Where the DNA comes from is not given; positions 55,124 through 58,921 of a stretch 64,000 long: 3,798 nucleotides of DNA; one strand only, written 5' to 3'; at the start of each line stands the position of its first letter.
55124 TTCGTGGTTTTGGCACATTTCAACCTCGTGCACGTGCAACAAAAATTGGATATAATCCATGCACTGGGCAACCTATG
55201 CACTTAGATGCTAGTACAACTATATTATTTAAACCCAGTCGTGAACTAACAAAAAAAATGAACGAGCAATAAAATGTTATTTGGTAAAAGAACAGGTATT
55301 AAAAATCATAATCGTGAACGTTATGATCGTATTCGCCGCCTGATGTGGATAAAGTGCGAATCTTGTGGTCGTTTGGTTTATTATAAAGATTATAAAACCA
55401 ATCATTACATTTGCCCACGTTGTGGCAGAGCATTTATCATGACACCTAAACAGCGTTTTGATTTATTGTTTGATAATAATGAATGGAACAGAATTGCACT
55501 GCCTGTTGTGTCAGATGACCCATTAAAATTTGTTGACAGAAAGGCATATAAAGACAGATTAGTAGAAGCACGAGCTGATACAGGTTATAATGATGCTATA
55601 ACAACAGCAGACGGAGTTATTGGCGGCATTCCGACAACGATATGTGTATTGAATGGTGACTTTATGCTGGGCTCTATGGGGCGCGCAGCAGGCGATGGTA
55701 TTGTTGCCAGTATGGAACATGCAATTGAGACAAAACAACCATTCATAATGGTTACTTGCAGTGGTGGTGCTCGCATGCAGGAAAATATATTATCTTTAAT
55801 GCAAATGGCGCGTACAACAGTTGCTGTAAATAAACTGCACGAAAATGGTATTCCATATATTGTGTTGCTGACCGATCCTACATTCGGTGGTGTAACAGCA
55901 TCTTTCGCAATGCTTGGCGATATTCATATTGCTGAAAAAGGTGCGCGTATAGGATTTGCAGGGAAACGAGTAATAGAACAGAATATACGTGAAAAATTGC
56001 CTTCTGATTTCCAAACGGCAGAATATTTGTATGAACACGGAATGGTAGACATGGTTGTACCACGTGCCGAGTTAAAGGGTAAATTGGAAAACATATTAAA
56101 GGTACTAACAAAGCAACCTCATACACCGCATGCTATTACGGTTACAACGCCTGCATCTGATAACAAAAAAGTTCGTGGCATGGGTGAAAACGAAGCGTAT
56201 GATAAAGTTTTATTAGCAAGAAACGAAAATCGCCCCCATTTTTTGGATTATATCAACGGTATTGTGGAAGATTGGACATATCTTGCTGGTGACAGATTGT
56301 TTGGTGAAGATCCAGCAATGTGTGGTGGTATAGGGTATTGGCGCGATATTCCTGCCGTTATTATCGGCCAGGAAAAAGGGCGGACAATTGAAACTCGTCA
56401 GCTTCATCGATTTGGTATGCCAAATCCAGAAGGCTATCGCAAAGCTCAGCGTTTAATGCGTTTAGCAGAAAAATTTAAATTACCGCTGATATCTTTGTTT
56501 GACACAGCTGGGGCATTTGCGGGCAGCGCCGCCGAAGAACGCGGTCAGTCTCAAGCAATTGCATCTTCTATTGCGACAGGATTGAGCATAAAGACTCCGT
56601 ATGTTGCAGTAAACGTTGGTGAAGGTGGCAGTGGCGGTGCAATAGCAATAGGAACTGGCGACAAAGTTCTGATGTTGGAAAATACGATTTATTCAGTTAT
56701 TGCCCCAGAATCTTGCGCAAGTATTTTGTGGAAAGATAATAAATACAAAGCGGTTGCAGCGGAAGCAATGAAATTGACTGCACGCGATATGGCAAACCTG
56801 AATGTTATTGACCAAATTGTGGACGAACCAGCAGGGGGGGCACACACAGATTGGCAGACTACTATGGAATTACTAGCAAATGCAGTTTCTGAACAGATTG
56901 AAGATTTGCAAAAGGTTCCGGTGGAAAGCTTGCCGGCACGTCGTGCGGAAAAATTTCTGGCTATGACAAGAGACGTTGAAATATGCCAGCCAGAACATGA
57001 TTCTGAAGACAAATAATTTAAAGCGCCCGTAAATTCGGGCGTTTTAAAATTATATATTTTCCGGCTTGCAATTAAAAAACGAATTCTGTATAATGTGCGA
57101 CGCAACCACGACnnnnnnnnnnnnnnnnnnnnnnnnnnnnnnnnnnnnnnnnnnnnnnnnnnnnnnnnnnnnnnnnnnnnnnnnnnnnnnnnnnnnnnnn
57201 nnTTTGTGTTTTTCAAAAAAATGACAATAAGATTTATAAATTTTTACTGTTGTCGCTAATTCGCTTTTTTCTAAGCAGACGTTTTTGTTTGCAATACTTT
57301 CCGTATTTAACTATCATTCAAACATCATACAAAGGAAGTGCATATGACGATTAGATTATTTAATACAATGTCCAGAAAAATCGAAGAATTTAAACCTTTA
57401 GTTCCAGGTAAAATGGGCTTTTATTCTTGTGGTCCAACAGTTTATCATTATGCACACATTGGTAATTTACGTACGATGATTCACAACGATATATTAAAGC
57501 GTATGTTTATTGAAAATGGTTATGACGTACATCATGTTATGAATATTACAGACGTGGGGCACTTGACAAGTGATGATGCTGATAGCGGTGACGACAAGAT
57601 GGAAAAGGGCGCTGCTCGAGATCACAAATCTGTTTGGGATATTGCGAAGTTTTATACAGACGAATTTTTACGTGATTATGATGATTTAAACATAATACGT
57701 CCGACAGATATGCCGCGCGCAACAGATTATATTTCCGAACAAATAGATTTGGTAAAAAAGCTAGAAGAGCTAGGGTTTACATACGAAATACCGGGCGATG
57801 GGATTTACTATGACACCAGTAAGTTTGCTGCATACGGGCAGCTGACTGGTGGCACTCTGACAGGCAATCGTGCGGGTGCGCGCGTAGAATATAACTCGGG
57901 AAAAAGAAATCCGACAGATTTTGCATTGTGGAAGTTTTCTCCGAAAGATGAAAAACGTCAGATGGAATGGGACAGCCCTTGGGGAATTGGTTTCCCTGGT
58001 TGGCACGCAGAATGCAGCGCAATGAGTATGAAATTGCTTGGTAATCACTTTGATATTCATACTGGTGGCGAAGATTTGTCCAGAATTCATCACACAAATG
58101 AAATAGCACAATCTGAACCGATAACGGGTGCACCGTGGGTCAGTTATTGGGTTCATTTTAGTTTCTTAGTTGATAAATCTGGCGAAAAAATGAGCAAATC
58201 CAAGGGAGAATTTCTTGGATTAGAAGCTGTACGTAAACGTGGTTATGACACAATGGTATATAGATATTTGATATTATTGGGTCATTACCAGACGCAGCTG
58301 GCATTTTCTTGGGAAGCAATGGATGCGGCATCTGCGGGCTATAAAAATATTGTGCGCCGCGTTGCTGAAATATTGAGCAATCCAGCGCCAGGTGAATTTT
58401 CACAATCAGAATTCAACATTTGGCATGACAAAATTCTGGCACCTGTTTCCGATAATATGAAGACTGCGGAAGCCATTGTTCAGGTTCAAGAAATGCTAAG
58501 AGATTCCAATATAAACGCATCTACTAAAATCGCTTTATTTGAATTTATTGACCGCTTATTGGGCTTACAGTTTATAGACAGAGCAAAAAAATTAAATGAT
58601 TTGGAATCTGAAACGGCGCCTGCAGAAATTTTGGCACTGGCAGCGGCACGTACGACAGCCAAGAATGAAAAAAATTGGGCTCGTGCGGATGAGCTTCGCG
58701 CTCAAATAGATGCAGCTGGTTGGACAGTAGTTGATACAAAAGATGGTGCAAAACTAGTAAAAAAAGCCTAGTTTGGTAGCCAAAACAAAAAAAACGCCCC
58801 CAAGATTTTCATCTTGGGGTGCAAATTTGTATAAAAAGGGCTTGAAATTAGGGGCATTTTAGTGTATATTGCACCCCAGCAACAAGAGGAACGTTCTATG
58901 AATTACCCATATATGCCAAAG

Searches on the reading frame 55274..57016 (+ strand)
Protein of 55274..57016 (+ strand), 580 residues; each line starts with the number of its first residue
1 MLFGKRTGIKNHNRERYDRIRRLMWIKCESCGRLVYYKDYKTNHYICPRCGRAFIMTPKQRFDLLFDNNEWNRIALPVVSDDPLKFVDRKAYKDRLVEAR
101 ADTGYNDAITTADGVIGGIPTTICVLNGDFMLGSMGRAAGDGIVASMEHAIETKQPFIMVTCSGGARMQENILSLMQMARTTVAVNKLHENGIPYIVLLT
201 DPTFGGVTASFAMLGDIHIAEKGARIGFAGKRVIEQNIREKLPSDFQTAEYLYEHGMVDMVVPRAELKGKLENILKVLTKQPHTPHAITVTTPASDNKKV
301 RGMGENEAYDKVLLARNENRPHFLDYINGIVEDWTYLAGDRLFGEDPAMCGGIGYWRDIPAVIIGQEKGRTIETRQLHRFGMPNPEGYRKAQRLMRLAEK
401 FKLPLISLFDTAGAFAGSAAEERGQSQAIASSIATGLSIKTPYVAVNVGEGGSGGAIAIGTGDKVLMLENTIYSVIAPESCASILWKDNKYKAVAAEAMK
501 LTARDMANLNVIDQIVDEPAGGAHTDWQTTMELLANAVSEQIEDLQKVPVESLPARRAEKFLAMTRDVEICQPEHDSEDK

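Call 37: search_protein_families(library=pfam, proteins=[window:55274-57016:+], max_evalue=0.00001)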
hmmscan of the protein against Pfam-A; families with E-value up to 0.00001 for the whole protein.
window:55274-57016:+ (580 aa): 3 families
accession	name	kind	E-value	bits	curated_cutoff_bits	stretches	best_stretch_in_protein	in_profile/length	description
PF03255.19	ACCA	-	6.5e-110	367.6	23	1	263-564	7-309/310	Acetyl co-enzyme A carboxylase carboxyltransferase-like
PF01039.27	Carboxyl_trans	-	1.8e-32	113.1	22.3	1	98-515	37-453/493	Carboxyl transferase domain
PF17848.7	Zn_ribbon_ACC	-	6.7e-07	29.8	24.5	1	25-50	1-26/26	Acetyl-CoA carboxylase zinc finger domain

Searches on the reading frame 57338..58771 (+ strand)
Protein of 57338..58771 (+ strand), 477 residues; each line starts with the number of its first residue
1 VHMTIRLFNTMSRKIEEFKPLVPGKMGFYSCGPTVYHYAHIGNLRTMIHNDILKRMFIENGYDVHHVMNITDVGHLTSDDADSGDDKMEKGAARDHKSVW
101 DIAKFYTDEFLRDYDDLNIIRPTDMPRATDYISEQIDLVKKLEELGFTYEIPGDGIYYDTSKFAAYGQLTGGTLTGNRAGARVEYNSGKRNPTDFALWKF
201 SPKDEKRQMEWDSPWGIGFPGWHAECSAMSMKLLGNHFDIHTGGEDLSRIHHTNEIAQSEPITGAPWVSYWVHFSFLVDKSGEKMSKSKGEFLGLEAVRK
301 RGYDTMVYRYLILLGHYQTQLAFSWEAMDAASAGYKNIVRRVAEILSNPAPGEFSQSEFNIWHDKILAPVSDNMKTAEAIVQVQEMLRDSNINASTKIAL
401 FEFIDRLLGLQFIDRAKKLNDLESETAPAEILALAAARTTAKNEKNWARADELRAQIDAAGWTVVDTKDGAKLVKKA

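Call 74: search_protein_families(library=pfam, proteins=[window:57338-58771:+], max_evalue=0.000001)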
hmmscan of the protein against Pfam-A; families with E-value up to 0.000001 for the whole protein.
window:57338-58771:+ (477 aa): 1 family
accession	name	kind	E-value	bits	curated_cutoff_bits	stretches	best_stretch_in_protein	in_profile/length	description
PF01406.26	tRNA-synt_1e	-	1.1e-88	298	27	1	18-331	2-299/301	tRNA synthetases class I (C) catalytic domain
